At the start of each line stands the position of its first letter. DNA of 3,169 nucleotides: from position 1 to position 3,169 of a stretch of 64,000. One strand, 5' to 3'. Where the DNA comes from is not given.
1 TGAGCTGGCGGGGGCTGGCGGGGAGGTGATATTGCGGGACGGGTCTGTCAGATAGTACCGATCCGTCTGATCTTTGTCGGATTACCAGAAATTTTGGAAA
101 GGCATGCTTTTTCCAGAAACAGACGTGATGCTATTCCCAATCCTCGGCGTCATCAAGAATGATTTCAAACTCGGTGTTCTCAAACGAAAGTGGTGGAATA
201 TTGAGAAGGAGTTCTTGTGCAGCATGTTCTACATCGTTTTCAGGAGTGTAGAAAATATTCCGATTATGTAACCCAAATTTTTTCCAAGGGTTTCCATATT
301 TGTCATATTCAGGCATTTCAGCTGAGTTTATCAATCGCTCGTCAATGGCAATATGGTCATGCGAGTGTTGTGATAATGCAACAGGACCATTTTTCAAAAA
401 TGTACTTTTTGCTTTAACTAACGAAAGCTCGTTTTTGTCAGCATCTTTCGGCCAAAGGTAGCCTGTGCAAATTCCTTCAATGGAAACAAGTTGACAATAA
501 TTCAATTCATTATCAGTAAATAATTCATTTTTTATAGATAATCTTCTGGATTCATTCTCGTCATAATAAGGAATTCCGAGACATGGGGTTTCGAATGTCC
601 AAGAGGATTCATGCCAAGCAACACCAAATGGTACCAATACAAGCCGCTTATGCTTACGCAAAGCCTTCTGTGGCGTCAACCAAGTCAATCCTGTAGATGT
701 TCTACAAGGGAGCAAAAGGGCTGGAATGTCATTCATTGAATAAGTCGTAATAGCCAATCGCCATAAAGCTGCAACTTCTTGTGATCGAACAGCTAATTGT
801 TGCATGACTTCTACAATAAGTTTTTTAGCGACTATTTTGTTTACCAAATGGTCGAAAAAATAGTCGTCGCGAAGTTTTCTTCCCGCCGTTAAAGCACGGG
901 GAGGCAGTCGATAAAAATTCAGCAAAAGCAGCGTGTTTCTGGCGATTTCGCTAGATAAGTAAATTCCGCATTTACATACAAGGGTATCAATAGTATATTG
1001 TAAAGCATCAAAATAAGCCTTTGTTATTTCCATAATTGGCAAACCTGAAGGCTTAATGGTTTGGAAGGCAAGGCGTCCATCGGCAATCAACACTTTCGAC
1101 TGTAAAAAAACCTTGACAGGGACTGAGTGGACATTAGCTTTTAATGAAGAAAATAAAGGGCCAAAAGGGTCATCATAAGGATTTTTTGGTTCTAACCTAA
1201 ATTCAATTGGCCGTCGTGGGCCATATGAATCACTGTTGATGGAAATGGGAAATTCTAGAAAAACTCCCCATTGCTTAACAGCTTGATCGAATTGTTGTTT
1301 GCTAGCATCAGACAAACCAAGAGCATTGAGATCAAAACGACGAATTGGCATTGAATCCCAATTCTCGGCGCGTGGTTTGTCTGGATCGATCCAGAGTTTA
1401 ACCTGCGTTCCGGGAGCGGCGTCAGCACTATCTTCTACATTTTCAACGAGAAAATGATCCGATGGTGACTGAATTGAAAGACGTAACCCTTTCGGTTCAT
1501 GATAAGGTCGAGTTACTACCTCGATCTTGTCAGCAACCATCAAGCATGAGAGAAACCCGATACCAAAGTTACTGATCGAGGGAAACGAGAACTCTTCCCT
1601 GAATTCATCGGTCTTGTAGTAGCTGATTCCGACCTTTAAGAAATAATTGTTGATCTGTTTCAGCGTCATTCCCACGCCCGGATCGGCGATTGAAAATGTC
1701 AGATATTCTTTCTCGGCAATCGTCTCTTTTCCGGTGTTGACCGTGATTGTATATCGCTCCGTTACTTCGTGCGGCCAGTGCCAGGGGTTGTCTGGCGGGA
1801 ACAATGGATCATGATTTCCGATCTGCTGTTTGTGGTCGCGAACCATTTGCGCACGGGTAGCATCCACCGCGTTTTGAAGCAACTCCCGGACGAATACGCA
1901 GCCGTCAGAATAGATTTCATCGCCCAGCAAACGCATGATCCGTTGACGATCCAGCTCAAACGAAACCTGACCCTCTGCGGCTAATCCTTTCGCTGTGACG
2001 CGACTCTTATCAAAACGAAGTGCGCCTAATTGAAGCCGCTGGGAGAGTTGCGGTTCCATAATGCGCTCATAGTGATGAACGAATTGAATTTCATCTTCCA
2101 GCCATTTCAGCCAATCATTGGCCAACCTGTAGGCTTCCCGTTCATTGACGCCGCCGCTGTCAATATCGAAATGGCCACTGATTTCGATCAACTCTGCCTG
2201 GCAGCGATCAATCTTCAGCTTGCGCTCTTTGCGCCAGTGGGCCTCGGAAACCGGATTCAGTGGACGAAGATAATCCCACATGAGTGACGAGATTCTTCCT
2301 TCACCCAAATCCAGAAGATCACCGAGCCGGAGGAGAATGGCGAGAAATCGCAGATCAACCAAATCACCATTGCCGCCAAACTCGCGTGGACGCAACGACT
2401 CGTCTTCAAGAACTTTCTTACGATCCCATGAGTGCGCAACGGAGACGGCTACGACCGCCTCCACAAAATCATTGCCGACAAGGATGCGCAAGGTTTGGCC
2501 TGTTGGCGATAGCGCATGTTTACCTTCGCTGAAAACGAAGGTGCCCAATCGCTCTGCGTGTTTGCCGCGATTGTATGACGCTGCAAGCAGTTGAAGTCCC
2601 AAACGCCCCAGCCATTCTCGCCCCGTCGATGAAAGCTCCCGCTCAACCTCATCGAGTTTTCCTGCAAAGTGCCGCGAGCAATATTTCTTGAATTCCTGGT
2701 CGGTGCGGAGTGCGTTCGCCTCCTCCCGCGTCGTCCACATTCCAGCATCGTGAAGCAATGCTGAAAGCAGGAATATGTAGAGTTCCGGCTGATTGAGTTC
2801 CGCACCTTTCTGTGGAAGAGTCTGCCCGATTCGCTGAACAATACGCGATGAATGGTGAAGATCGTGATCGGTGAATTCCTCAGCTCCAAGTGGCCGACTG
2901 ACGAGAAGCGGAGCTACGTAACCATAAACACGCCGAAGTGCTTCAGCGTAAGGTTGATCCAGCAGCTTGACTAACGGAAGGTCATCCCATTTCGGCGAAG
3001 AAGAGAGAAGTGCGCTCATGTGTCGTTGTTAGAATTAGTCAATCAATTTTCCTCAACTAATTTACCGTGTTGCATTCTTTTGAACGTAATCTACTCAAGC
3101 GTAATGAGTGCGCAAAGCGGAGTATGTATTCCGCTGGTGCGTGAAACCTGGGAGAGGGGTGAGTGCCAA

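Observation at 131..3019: HD + Hsp90-like ATPase fusion: candidate anti-phage/conflict protein inserted next to ahcY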

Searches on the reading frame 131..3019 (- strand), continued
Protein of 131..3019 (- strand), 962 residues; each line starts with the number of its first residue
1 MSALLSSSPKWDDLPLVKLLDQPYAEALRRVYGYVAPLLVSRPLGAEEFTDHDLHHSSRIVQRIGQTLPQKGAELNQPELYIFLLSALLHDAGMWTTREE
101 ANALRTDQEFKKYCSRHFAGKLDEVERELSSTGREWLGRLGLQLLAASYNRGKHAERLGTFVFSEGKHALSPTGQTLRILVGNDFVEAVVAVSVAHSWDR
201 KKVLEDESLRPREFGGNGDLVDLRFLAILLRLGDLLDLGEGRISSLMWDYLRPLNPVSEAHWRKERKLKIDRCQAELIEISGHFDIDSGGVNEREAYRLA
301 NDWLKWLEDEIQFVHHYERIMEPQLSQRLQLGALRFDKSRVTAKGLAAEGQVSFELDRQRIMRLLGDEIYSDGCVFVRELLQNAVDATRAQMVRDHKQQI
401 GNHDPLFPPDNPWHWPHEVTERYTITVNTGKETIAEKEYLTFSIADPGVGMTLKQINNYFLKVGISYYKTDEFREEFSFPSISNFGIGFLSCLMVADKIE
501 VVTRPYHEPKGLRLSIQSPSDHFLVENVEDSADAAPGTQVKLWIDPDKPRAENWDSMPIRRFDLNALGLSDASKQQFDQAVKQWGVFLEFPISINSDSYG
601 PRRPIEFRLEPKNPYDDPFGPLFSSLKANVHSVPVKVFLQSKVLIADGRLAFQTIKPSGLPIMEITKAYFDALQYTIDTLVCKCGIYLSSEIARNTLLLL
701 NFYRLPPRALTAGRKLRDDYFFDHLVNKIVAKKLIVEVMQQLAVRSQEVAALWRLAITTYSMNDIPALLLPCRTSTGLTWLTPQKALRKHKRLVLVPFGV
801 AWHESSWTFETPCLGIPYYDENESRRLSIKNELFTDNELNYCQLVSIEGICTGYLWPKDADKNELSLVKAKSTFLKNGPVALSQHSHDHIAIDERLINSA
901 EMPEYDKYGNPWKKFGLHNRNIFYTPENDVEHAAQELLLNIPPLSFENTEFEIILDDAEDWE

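Call 82: list_cluster_members(proteins=[L100:7779-9086:-, L100:9438-10781:-, L102:3085-4485:+, L103:45-1217:-, L001:14082-15404:+, L085:4350-4973:+])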
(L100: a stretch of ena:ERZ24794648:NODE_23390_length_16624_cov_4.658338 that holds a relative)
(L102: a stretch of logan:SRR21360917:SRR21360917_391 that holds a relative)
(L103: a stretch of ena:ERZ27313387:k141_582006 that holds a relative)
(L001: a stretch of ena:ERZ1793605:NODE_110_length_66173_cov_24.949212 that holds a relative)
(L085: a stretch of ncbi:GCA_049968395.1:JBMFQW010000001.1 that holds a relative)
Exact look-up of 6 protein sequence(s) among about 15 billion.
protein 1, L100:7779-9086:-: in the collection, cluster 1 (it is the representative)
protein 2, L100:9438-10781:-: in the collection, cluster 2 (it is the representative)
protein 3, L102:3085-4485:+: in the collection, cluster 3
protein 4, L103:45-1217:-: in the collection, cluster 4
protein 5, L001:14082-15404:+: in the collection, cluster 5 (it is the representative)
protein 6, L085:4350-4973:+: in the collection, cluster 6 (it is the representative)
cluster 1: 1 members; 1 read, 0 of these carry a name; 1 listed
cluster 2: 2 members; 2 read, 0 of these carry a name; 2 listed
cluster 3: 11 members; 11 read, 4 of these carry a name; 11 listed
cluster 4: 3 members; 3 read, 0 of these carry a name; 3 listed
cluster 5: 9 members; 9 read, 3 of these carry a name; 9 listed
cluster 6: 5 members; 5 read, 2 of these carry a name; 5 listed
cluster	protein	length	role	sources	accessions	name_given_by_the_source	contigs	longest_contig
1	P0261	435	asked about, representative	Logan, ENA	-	-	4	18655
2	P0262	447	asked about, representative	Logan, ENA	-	-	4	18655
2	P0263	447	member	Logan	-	-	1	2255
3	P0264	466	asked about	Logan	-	-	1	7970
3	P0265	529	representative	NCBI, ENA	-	-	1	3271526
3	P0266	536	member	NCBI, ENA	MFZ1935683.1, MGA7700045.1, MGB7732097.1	MAG: YifB family Mg chelatase-like AAA ATPase [Thermoguttaceae bacterium]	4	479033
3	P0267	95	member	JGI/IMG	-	magnesium chelatase family protein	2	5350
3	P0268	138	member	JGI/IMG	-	magnesium chelatase family protein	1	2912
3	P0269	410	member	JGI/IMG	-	magnesium chelatase family protein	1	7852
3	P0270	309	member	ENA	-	-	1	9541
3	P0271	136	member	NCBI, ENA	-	-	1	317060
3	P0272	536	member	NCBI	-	-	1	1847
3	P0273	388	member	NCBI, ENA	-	-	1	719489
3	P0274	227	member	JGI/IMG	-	-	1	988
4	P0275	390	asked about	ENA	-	-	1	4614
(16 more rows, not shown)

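Call 83: get_annotated_region(hit=H21, flank=2500)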
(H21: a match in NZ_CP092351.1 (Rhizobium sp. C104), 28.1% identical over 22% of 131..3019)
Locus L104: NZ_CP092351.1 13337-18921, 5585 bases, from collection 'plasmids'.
description: Rhizobium sp. C104 plasmid pRSpC104e, complete sequence
organism: Rhizobium sp. C104 (NCBI taxid 2917727)
taxonomy: Bacteria; Pseudomonadota; Alphaproteobacteria; Hyphomicrobiales; Rhizobiaceae; Rhizobium; Rhizobium sp. C104
host: -; source: Cell culture,nodule; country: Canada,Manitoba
typing (MOB-suite, as given by PLSDB): conjugative; relaxase MOBQ; mating-pair formation MPF_T
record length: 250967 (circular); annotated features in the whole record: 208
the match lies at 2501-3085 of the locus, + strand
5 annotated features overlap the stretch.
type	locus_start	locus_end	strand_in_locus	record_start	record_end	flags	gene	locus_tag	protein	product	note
CDS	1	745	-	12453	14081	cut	groL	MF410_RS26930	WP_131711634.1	chaperonin GroEL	GO:0006457 - protein folding [Evidence IEA]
CDS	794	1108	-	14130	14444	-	-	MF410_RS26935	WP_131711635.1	co-chaperone GroES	-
CDS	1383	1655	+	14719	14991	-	-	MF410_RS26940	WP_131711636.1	usg protein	-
CDS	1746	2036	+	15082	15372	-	-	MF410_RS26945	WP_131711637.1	hypothetical protein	-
CDS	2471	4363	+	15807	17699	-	htpG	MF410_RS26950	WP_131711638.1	molecular chaperone HtpG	GO:0006457 - protein folding [Evidence IEA]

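Call 85: search_protein_families(library=phrogs, proteins=[window:131-3019:-], max_evalue=0.1)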
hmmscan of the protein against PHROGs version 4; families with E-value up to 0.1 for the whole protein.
window:131-3019:- (962 aa): 1 family
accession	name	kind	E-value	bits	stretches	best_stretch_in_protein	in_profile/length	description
phrog_6203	-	unknown function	4.8e-06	26.4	1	442-542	56-162/644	-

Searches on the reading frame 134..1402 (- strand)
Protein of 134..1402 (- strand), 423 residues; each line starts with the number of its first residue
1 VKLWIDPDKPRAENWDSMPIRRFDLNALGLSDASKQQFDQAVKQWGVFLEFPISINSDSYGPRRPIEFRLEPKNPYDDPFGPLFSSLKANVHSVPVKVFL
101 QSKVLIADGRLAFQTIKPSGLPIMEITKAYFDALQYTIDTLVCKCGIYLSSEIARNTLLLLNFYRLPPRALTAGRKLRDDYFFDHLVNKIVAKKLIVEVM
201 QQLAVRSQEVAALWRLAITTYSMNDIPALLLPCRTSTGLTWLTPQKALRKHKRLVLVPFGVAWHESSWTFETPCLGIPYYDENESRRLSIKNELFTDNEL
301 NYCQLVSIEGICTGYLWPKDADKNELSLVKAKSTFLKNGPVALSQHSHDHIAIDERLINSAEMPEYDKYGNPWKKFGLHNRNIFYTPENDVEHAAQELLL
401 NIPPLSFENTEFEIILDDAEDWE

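Call 59: search_protein_families(library=pfam, proteins=[window:134-1402:-], max_evalue=10)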
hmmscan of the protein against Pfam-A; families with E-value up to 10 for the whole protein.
window:134-1402:- (423 aa): 0 families

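Call 85: search_protein_families(library=phrogs, proteins=[window:134-1402:-], max_evalue=0.1)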
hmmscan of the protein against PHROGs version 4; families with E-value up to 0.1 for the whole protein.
window:134-1402:- (423 aa): 0 families

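Call 86: search_protein_families(library=ncbifam, proteins=[window:134-1402:-], max_evalue=1)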
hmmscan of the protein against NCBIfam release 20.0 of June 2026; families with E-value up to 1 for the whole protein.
window:134-1402:- (423 aa): 0 families

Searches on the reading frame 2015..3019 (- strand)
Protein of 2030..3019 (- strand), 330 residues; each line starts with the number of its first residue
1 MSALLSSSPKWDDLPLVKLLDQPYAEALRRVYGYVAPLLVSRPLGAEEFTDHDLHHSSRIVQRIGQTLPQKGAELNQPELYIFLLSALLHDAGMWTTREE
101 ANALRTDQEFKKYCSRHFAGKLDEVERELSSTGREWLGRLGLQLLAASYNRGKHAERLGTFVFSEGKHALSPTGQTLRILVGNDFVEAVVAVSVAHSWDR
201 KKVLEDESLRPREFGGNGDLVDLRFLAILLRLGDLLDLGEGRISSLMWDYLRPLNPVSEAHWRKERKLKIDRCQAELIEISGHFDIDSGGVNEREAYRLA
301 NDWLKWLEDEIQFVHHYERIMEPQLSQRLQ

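Call 57: search_solved_structures(query=window:2030-3019:-, max_evalue=10, show_alignments=3)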
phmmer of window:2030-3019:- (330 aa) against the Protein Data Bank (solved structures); distinct sequences matched with E-value up to 10: 0.

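Call 59: search_protein_families(library=pfam, proteins=[window:2030-3019:-], max_evalue=10)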
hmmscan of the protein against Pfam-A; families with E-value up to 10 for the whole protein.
window:2030-3019:- (330 aa): 2 families
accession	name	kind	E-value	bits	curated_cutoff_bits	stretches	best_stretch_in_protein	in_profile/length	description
PF24391.1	HD-CE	-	1.9e-40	139.7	27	1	47-311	2-261/263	HD-CE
PF14677.12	FANCI_S3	-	0.022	14.9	25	1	84-128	10-54/216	FANCI solenoid 3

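Call 67: predict_structure(alignment_id=A6)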
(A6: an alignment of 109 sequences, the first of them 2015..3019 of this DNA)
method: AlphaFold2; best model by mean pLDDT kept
length: 335 residues; sequences in the alignment: 109
mean_pLDDT: 93.6   pTM: 0.93
mean pLDDT of the five models: 93.6, 92.6, 92.4, 92.0, 91.5
residues with pLDDT >= 90: 284; 70-90: 41; 50-70: 8; < 50: 2
segments of 3 or more residues with pLDDT < 50: none
pLDDT, mean of each block of 10 residues (from residue 1): 69 97 98 95 88 94 95 91 98 93 97 97 98 97 96 94 75 93 97 98 98 96 98 91 85 91 94 96 96 97 97 97 95 89
secondary structure, 60 per line:
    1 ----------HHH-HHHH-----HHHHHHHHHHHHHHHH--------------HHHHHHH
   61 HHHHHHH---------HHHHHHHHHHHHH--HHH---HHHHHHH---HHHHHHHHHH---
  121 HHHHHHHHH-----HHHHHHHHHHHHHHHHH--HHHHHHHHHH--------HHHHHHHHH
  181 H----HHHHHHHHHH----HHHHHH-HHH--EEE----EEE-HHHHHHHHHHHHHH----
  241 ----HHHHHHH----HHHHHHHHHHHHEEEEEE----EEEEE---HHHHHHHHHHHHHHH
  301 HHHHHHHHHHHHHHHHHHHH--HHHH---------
elements in order: H15-18 H24-39 H54-67 H77-89 H98-104 H108-117 H121-129 H135-151 H154-163 H172-181 H186-195 H200-205 E212-214 E219-221 H223-236 H245-251 H256-267 E268-273 E278-282 H286-320 H323-326

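Call 70: fold_search(model_id=the predicted structure, library=pdb)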
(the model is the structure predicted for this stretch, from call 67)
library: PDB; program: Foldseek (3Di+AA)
matches with E <= 10: 676; with E <= 0.001: 0
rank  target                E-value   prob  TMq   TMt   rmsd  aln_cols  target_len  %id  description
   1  5g5v_B                7.1e-03  0.80  0.23  0.23  14.3       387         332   13  Crystal structure of T. brucei PDE-B1 catalytic domain with inhibitor NPD-038 (released 2018-03-14)
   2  1xm6_A                1.1e-02  0.84  0.26  0.25  15.0       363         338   11  Catalytic Domain Of Human Phosphodiesterase 4B In Complex With (R)-Mesopram (released 2004-12-14)
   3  1xm6_B                1.4e-02  0.66  0.22  0.22  15.2       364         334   11  Catalytic Domain Of Human Phosphodiesterase 4B In Complex With (R)-Mesopram (released 2004-12-14)
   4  2pw3_B                1.6e-02  0.60  0.22  0.22  15.5       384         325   12  Structure of the PDE4D-cAMP complex (released 2007-10-23)
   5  3g4g_B                1.8e-02  0.69  0.24  0.24  15.0       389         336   13  Crystal structure of human phosphodiesterase 4d with regulatory domain and d155871 (released 2010-01-19)
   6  5h2q_A                2.1e-02  0.66  0.23  0.24  15.4       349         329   14  Crystal structure of T brucei phosphodiesterase B2 bound to compound 13e (released 2017-11-01)
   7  3d3p                  2.3e-02  0.54  0.21  0.21  13.9       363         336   11  Crystal structure of PDE4B catalytic domain in complex with a pyrazolopyridine inhibitor (released 2009-05-19)
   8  6frd_B                2.4e-02  0.60  0.24  0.24  13.9       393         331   13  Crystal structure of T. brucei PDE-B1 catalytic domain with inhibitor NPD-637 (released 2019-03-13)
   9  3ly2_F                2.5e-02  0.54  0.22  0.23  15.8       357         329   12  Catalytic Domain of Human Phosphodiesterase 4B in Complex with A Coumarin-Based Inhibitor (released 2010-04-28)
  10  5g2b_B                2.7e-02  0.66  0.24  0.24  14.7       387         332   13  Crystal structure of T. brucei PDE-B1 catalytic domain with inhibitor NPD-008 (released 2017-11-29)
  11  2r8q_A                3.1e-02  0.25  0.16  0.16  18.6       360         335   13  Structure of LmjPDEB1 in complex with IBMX (released 2007-12-18)
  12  4nw7                  3.3e-02  0.96  0.27  0.26   9.8       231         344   11  PDE4 catalytic domain (released 2014-10-15)
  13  1q9m_C                3.3e-02  0.80  0.28  0.28  12.6       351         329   10  Three dimensional structures of PDE4D in complex with roliprams and implication on inhibitor selectivity (released 2003-09-02)
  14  5l9h_B                3.8e-02  0.25  0.17  0.17  17.7       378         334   13  Crystal structure of T. brucei PDE-B1 catalytic domain with inhibitor NPD-340 (released 2018-03-14)
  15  3ly2_D                3.9e-02  0.85  0.23  0.24  12.1       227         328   14  Catalytic Domain of Human Phosphodiesterase 4B in Complex with A Coumarin-Based Inhibitor (released 2010-04-28)
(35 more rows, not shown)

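Call 86: search_protein_families(library=ncbifam, proteins=[window:2030-3019:-], max_evalue=1)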
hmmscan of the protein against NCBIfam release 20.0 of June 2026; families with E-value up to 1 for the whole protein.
window:2030-3019:- (330 aa): 0 families
